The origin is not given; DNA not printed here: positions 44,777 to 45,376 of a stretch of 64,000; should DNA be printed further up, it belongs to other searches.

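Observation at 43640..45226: Perfect 16-bp palindrome on the sqr promoter and a convergent two-Cys ArsR-family regulator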

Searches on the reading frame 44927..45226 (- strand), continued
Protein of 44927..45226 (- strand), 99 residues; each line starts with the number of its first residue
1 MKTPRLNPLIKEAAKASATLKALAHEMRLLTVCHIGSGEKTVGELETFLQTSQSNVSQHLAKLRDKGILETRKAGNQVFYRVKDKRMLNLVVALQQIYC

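Call 38: search_protein_families(library=ncbifam, proteins=[window:44927-45226:-], max_evalue=0.001)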
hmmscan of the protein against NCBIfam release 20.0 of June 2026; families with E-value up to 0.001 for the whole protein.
window:44927-45226:- (99 aa): 10 families
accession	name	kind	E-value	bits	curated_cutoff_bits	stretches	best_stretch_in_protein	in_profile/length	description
NF040642.1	sulf_sens_BigR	equivalog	3.4e-25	87.9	155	1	10-99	4-93/95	sulfite-sensing transcriptional repressor BigR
NF033788.1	HTH_metalloreg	subfamily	3.7e-23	81.1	55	1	17-90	2-76/77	metalloregulator ArsR/SmtB family transcription factor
NF045707.1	Dbac_1936_reg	equivalog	2.1e-11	43.7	115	1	16-97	6-88/99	ArsR/SmtB-type metalloregulator TsoR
NF041413.1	ArsR_Rv2640c_fam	equivalog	1.5e-10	41.5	155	1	13-97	29-116/118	Rv2640c family ArsR-like transcriptional regulator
NF033789.1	repress_SdpR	subfamily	7.7e-10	38.5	100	1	19-85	1-67/79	autorepressor SdpR family transcription factor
NF047906.1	CdPbTransRegCmtR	equivalog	8.3e-10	38.5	150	1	21-96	16-91/104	Cd(II)/Pb(II)-sensing metalloregulatory transcriptional regulator CmtR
NF007528.0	PRK10141.1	subfamily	9.2e-10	38.4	97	1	20-83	10-74/117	metalloregulator ArsR/SmtB family transcription factor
NF052532.1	TransRegPagRBaca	equivalog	1.8e-08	34.4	170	1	17-95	18-96/99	transcriptional repressor PagR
TIGR01884.1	cas_HTH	subfamily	0.00055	19.4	60.2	1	24-73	140-190/202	CRISPR-associated CARF protein Csa3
NF053606.1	Sta1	subfamily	0.00066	19.7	80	1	35-77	30-72/100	Sta1 family transcriptional regulator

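Call 42: find_encoding_contigs(protein=P0001, flank=1000, max_places=2)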
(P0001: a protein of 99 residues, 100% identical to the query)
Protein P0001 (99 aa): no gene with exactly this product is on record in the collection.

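Call 48: find_encoding_contigs(protein=P0025, flank=5000, max_places=1)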
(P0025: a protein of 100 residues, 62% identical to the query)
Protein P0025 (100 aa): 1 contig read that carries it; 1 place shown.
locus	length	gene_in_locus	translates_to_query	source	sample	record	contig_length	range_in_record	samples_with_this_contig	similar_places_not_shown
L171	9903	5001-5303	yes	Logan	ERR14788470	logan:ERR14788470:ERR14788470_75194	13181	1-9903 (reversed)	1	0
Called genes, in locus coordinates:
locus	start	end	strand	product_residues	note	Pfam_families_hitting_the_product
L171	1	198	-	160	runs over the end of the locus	-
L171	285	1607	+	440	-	PF00939:Na_sulph_symp (weak), PF03600:CitMHS, PF00939:Na_sulph_symp, PF06808:DctM, PF00939:Na_sulph_symp, PF03600:CitMHS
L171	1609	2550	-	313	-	-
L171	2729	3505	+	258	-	PF00027:cNMP_binding, PF00498:FHA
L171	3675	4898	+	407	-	PF13620:CarboxypepD_reg (weak)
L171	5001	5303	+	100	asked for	PF12802:MarR_2 (weak), PF01022:HTH_5, PF12840:HTH_20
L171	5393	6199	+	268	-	PF01925:TauE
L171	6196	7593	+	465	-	PF00753:Lactamase_B, PF00581:Rhodanese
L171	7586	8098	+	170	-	PF04143:Sulf_transp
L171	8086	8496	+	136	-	PF20398:DUF6691, PF04143:Sulf_transp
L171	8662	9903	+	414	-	?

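Call 49: find_encoding_contigs(protein=P0040, flank=5000, max_places=1)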
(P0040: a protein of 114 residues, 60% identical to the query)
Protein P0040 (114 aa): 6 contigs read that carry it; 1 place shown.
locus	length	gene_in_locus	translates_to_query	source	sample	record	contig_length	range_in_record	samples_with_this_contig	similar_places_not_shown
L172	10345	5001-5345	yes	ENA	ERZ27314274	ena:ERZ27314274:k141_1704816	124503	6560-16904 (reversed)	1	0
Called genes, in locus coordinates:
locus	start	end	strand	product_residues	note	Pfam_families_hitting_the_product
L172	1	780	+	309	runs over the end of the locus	PF01545:Cation_efflux, PF16916:ZT_dimer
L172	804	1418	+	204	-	PF01545:Cation_efflux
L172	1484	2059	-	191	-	PF07690:MFS_1, PF00083:Sugar_tr (weak)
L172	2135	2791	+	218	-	-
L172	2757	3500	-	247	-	PF00753:Lactamase_B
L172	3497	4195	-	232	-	PF01022:HTH_5, PF12840:HTH_20 (weak), PF00581:Rhodanese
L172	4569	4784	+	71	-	PF04191:PEMT (weak)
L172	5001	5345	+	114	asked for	PF01022:HTH_5, PF12802:MarR_2 (weak), PF12840:HTH_20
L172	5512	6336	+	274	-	PF01925:TauE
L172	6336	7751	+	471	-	PF00753:Lactamase_B, PF00581:Rhodanese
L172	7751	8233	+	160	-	PF04143:Sulf_transp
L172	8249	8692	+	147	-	PF20398:DUF6691, PF04143:Sulf_transp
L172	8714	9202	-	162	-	-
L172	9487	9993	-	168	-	-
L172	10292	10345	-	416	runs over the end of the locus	PF27126:NmeDI_C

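Call 50: find_encoding_contigs(protein=P0028, flank=5000, max_places=1)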
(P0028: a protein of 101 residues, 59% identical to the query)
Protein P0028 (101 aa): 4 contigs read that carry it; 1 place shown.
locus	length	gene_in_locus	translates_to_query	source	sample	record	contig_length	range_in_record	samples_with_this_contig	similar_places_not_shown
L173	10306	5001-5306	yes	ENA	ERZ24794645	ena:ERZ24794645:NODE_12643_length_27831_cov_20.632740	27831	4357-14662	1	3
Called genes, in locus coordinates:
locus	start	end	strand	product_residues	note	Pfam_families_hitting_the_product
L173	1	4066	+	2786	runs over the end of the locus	-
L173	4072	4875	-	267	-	PF26641:DUF8213 (weak)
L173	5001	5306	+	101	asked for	PF12802:MarR_2 (weak), PF01022:HTH_5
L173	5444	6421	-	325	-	PF00535:Glycos_transf_2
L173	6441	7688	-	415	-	PF16491:Peptidase_M48_N, PF01435:Peptidase_M48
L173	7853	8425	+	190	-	-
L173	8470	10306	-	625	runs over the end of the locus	-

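Call 70: predict_structure(alignment_id=A2)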
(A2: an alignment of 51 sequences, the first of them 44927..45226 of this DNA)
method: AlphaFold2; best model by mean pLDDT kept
length: 99 residues; sequences in the alignment: 51
mean_pLDDT: 94.2   pTM: 0.82
mean pLDDT of the five models: 94.2, 93.4, 92.5, 91.3, 90.6
residues with pLDDT >= 90: 91; 70-90: 6; 50-70: 2; < 50: 0
segments of 3 or more residues with pLDDT < 50: none
pLDDT, mean of each block of 10 residues (from residue 1): 80 94 96 97 98 98 97 97 95 91
secondary structure, 60 per line:
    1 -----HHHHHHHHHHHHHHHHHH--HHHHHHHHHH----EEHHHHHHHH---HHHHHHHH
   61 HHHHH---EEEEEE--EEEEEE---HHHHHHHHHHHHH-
elements in order: H6-23 H26-35 H42-49 H53-65 E69-74 E77-82 H86-98

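Call 72: fold_search(model_id=the predicted structure, library=pdb)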
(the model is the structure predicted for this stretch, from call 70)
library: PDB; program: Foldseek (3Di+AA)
matches with E <= 10: 1529; with E <= 0.001: 84
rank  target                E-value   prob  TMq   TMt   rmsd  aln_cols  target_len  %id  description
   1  4ooi_B                1.7e-08  1.00  0.89  0.91   1.4        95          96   41  Reduced HlyU from Vibrio cholerae N16961 (released 2014-12-31)
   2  4k2e_A                2.4e-08  1.00  0.84  0.87   1.7        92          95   41  HlyU from Vibrio cholerae N16961 (released 2014-04-30)
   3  4ooi_C                4.6e-08  1.00  0.82  0.86   1.7        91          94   42  Reduced HlyU from Vibrio cholerae N16961 (released 2014-12-31)
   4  6o8o_B                6.0e-08  1.00  0.80  0.74   2.6        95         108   42  Crystal Structure of C9S disulfide state of Sulfide-responsive transcriptional repressor (SqrR) from Rhodobacter capsu (released 2020-04-01)
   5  6o8o_D                7.7e-08  1.00  0.81  0.81   2.6        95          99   42  Crystal Structure of C9S disulfide state of Sulfide-responsive transcriptional repressor (SqrR) from Rhodobacter capsu (released 2020-04-01)
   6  6o8k                  7.7e-08  1.00  0.78  0.83   2.1        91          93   44  Crystal Structure of apo and reduced Sulfide-responsive transcriptional repressor (SqrR) from Rhodobacter capsulatus. (released 2020-04-01)
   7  3jth_B                8.2e-08  1.00  0.84  0.90   1.5        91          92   42  Crystal structure of a transcriptional regulator HlyU from Vibrio vulnificus CMCP6 (released 2010-03-16)
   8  3jth_A                8.2e-08  1.00  0.81  0.83   2.1        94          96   41  Crystal structure of a transcriptional regulator HlyU from Vibrio vulnificus CMCP6 (released 2010-03-16)
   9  4omy_A                9.4e-08  1.00  0.84  0.86   2.6        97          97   32  Crystal Structure of SeMet NolR from Sinorhizobium fredii in complex with oligo AT DNA (released 2014-04-16)
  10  4omz_A                1.0e-07  1.00  0.83  0.83   2.6        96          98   32  Crystal Structure of NolR from Sinorhizobium fredii (released 2014-04-16)
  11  6o8o_A                1.1e-07  1.00  0.81  0.82   2.3        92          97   43  Crystal Structure of C9S disulfide state of Sulfide-responsive transcriptional repressor (SqrR) from Rhodobacter capsu (released 2020-04-01)
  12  4omz_C                1.1e-07  1.00  0.82  0.82   2.6        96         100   32  Crystal Structure of NolR from Sinorhizobium fredii (released 2014-04-16)
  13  4k2e_B                1.7e-07  1.00  0.84  0.90   1.2        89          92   43  HlyU from Vibrio cholerae N16961 (released 2014-04-30)
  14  5znx                  1.8e-07  1.00  0.86  0.90   1.5        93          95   41  Crystal structure of CM14-treated HlyU from Vibrio vulnificus (released 2019-04-10)
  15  4omz_B                1.8e-07  1.00  0.84  0.85   2.5        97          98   32  Crystal Structure of NolR from Sinorhizobium fredii (released 2014-04-16)
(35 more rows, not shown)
